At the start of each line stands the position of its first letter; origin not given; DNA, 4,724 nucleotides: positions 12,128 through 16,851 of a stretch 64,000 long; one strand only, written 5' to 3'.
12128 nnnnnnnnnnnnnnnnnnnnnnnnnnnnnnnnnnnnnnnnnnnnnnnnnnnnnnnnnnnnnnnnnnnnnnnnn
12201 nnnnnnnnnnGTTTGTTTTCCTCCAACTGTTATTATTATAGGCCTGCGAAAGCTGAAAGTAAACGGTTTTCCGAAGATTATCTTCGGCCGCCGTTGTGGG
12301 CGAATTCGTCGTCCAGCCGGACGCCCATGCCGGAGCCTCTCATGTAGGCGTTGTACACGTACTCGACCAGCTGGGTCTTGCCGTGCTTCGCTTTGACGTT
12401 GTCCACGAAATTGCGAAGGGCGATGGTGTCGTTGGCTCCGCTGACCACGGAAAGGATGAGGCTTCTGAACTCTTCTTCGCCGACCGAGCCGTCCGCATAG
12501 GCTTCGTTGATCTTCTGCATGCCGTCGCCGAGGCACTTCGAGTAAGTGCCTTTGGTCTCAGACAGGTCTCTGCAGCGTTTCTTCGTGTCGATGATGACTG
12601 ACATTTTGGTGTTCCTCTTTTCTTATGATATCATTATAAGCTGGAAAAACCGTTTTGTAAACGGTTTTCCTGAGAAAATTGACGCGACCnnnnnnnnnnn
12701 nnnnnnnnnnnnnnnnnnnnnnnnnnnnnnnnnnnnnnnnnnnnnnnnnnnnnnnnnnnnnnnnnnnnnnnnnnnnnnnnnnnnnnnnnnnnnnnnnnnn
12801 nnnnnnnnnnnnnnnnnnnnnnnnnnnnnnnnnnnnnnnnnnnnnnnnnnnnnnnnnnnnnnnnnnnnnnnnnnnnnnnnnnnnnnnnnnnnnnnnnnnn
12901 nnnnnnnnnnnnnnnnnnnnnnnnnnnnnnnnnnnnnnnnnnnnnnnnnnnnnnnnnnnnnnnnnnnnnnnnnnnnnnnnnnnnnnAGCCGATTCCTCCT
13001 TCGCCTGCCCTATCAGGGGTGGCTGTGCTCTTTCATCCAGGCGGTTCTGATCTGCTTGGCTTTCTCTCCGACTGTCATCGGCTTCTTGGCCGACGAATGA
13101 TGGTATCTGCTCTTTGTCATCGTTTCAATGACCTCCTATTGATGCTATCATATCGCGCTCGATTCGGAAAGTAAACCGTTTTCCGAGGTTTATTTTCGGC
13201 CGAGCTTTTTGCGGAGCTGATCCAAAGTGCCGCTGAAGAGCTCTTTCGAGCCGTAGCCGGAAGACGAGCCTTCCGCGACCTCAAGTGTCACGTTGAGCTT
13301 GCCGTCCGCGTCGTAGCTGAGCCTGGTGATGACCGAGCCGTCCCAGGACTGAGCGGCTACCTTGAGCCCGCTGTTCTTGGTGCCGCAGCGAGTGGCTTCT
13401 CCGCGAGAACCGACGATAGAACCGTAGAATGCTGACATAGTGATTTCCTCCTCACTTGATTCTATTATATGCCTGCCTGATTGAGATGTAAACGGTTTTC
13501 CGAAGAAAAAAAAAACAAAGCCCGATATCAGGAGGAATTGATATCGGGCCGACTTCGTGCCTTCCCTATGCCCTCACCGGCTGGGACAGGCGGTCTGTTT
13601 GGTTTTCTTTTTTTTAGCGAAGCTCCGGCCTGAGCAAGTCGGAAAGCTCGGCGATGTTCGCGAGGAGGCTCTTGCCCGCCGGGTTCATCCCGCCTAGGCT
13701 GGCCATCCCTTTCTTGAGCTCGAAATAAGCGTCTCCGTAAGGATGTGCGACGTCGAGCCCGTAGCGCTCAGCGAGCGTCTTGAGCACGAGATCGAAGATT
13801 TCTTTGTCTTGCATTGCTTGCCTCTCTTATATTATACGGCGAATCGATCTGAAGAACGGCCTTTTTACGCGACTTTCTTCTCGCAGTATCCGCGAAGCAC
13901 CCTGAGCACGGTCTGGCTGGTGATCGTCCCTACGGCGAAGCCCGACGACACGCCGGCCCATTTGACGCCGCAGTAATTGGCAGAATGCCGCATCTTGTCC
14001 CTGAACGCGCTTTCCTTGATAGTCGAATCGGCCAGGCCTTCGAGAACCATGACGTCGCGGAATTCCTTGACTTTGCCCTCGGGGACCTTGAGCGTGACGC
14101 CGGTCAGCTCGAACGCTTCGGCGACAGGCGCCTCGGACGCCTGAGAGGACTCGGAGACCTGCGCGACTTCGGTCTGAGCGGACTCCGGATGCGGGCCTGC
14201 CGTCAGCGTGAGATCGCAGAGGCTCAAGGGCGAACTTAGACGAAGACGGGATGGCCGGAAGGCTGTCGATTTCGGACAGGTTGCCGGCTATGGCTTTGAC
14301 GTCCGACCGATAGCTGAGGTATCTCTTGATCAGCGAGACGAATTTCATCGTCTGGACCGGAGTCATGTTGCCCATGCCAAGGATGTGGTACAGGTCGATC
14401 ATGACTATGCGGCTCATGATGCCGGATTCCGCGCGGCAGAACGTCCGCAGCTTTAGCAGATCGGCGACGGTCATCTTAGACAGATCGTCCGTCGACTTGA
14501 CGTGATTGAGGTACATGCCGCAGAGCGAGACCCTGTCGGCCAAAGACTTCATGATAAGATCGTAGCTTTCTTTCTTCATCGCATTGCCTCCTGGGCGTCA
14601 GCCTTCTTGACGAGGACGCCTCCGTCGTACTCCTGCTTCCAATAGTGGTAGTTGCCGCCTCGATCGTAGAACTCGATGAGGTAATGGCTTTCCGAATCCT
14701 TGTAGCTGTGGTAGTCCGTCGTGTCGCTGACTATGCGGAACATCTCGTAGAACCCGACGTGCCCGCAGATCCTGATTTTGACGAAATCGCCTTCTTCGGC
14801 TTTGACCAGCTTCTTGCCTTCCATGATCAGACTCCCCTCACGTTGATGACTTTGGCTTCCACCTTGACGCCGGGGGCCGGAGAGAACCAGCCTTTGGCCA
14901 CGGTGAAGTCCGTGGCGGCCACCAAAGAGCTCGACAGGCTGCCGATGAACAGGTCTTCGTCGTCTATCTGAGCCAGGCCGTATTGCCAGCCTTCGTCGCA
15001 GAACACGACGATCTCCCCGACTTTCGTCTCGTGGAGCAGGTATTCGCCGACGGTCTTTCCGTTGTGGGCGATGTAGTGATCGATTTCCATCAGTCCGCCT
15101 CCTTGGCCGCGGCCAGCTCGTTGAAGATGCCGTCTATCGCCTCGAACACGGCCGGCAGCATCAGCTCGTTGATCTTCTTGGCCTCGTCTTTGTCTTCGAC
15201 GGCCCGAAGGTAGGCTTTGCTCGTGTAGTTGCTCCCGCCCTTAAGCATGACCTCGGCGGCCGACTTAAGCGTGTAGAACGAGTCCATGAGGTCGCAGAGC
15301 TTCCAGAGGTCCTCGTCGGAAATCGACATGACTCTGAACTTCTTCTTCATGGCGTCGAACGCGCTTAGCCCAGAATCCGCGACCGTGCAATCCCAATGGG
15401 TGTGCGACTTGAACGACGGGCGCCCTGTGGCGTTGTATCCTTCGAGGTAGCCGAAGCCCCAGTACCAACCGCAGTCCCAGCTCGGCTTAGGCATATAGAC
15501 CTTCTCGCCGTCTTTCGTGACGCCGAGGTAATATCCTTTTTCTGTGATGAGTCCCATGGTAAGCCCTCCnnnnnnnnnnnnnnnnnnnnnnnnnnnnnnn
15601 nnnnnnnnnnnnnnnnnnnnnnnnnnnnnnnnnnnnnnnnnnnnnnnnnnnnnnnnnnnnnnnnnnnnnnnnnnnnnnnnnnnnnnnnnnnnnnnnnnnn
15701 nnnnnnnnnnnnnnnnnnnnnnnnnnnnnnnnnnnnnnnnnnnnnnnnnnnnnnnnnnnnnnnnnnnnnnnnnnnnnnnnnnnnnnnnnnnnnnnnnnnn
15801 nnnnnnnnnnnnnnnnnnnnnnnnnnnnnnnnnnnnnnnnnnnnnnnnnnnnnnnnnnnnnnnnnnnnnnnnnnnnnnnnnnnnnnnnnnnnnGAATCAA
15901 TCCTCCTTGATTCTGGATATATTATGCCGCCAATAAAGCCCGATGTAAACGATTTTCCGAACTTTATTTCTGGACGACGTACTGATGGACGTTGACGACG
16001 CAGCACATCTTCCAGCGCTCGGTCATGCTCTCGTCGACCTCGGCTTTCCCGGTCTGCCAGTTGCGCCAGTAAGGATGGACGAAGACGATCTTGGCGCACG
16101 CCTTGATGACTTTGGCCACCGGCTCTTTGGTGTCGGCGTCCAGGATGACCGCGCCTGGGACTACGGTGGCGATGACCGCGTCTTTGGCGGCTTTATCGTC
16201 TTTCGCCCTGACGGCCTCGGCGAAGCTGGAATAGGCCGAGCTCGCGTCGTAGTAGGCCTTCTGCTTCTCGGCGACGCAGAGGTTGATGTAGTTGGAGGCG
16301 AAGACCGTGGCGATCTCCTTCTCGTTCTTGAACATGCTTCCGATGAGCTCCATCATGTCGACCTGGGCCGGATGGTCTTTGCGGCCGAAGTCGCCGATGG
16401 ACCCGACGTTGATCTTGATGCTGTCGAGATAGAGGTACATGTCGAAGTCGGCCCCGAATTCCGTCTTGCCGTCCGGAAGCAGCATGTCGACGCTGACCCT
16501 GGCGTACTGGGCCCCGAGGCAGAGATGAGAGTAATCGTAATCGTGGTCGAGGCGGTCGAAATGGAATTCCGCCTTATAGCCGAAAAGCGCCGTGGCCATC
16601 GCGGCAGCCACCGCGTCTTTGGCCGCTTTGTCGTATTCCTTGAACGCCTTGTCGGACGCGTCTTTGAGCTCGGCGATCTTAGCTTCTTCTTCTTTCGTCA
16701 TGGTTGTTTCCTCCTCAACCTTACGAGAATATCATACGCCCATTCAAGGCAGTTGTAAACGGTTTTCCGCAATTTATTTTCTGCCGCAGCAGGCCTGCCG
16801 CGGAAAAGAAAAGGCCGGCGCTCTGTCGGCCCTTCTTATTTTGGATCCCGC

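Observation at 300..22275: Sixteen copies of a conserved early promoter cassette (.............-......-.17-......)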

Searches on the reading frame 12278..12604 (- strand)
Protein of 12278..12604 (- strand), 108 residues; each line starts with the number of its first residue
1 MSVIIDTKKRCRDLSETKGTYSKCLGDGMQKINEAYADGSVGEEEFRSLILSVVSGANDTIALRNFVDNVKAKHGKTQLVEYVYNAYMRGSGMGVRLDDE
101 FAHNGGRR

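Call 32: find_encoding_contigs(protein=window:12278-12604:-, flank=10000, max_places=4)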
Protein window:12278-12604:- (108 aa): 22 contigs read that carry it; 4 places shown.
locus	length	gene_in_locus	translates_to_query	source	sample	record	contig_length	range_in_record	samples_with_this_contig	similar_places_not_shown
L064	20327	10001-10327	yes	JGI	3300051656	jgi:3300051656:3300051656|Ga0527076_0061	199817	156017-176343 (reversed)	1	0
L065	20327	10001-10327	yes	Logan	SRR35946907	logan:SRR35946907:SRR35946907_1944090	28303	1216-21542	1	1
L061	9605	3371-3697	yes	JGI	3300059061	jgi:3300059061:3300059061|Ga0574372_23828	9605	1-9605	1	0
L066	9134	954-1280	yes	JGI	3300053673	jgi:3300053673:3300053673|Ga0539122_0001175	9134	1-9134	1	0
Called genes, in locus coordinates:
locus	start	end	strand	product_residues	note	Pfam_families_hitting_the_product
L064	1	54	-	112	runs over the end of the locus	-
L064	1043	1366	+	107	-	-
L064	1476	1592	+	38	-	-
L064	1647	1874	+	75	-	-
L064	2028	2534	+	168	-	PF14890:Intein_splicing (weak)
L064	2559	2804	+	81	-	-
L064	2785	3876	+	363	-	PF14890:Intein_splicing (weak), PF00176:SNF2-rel_dom (weak), PF00271:Helicase_C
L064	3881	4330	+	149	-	-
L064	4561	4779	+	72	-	-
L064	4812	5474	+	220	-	-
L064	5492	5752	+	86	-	-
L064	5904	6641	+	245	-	-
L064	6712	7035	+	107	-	PF14190:DUF4313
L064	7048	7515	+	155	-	-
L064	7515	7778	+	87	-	-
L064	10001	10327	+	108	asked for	-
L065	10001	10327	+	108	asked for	-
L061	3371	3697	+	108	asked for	-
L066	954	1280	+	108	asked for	-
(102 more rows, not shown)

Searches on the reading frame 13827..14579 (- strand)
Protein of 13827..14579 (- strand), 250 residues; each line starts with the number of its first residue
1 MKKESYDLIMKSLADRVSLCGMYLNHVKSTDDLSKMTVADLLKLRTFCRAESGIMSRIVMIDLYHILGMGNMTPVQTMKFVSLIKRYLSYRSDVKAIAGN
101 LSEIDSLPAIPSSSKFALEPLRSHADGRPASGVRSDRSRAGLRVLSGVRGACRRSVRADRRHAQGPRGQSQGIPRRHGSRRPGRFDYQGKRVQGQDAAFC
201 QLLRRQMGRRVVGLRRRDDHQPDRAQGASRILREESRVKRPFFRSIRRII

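Call 15: search_protein_families(library=pfam, proteins=[window:13827-14579:-], max_evalue=0.01)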
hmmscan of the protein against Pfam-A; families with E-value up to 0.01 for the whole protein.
window:13827-14579:- (250 aa): 0 families

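Call 17: find_encoding_contigs(protein=window:13827-14579:-, flank=10000, max_places=10)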
Protein window:13827-14579:- (250 aa): no gene with exactly this product is on record in the collection.

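Call 19: find_related_loci(query=window:13827-14579:-, collection=viral_contigs, flank=10000)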
Query window:13827-14579:- (250 aa) in viral_contigs; peptide patterns used: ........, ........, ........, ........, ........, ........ (x = any residue, [..] = any of these).
77 stretches matched a pattern, but none encodes a relative of the query by tblastn (E <= 1e-3).

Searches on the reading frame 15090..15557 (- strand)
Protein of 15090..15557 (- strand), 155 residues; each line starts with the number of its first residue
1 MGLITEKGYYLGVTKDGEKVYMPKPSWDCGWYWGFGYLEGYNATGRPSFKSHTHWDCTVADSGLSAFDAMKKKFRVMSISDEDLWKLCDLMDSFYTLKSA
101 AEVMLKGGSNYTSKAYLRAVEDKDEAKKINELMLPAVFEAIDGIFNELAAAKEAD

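Call 31: find_encoding_contigs(protein=window:15090-15557:-, flank=10000, max_places=4)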
Protein window:15090-15557:- (155 aa): 4 contigs read that carry it; 4 places shown.
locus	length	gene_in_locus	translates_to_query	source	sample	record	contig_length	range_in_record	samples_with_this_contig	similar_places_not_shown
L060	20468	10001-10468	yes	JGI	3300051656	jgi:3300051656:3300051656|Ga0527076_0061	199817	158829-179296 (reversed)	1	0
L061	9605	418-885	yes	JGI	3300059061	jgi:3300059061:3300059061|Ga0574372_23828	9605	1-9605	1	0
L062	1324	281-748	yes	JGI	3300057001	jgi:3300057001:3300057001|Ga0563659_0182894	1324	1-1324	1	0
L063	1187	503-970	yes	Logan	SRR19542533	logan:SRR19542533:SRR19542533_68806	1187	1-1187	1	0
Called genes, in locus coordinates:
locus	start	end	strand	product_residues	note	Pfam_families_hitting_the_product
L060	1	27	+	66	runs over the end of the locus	-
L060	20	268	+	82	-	-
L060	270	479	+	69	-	-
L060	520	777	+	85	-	-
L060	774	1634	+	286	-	PF09643:YopX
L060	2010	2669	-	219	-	PF02026:RyR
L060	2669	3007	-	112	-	-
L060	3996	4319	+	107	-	-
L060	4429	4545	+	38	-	-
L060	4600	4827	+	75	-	-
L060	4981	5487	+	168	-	PF14890:Intein_splicing (weak)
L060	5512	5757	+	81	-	-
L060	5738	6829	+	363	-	PF14890:Intein_splicing (weak), PF00176:SNF2-rel_dom (weak), PF00271:Helicase_C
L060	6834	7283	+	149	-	-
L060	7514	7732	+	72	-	-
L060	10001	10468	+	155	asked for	-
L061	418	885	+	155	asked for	-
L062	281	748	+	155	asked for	-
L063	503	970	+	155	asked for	-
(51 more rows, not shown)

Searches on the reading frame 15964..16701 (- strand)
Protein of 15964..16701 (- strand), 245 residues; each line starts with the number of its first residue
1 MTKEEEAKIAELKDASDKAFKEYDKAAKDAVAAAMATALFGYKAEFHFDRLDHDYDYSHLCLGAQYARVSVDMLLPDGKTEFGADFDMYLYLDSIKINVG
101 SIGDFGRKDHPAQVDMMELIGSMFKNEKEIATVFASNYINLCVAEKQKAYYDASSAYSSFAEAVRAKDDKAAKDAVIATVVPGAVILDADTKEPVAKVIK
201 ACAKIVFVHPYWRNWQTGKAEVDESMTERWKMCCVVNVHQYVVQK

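Call 15: search_protein_families(library=pfam, proteins=[window:15964-16701:-], max_evalue=0.01)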
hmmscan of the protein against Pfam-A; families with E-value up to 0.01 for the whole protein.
window:15964-16701:- (245 aa): 0 families

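Call 53: find_homologous_proteins(query=window:15964-16701:-)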
Query window:15964-16701:- (245 aa): 5 proteins with E <= 0.001 among 747 candidates.
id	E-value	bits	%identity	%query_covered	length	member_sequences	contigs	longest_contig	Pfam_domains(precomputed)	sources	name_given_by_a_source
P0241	1.7e-149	514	95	100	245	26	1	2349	-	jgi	jgi:hypothetical protein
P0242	9.5e-147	505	93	100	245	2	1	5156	-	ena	-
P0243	5.7e-146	503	93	100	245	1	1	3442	-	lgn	-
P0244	2.5e-141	487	88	100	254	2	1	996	-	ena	-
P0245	4.5e-141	487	89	100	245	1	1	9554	-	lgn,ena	-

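Call 54: find_encoding_contigs(protein=P0245, flank=10000, max_places=3)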
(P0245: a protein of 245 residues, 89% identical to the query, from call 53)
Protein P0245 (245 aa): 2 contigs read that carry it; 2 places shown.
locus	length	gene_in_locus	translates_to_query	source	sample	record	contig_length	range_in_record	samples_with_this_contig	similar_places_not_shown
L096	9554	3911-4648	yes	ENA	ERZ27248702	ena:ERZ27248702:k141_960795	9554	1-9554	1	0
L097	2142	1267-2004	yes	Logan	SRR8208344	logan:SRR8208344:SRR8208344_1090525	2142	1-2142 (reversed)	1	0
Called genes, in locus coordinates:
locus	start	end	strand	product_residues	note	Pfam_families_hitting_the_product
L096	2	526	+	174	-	?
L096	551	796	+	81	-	-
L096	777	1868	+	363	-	PF14890:Intein_splicing (weak), PF00176:SNF2-rel_dom (weak), PF00271:Helicase_C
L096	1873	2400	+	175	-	-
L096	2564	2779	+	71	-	-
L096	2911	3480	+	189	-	-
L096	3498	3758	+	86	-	-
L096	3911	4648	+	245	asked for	-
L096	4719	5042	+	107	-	PF14190:DUF4313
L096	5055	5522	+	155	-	-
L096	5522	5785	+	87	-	-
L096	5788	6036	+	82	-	-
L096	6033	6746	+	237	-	-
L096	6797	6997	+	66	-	-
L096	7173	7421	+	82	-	-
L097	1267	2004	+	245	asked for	-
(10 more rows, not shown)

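Call 55: find_encoding_contigs(protein=P0242, flank=10000, max_places=3)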
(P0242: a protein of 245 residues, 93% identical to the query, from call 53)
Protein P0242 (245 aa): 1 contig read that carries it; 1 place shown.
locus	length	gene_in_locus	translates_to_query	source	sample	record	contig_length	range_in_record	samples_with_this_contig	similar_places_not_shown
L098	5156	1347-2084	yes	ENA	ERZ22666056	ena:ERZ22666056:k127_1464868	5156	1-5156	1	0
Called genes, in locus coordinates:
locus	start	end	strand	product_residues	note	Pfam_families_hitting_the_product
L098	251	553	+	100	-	-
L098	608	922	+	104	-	-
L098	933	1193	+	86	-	-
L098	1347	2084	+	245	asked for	-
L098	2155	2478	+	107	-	PF14190:DUF4313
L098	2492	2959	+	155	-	-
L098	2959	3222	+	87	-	-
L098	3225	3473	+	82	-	-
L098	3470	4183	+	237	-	-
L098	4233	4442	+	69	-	-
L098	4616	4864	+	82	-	-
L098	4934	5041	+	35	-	-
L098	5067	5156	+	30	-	?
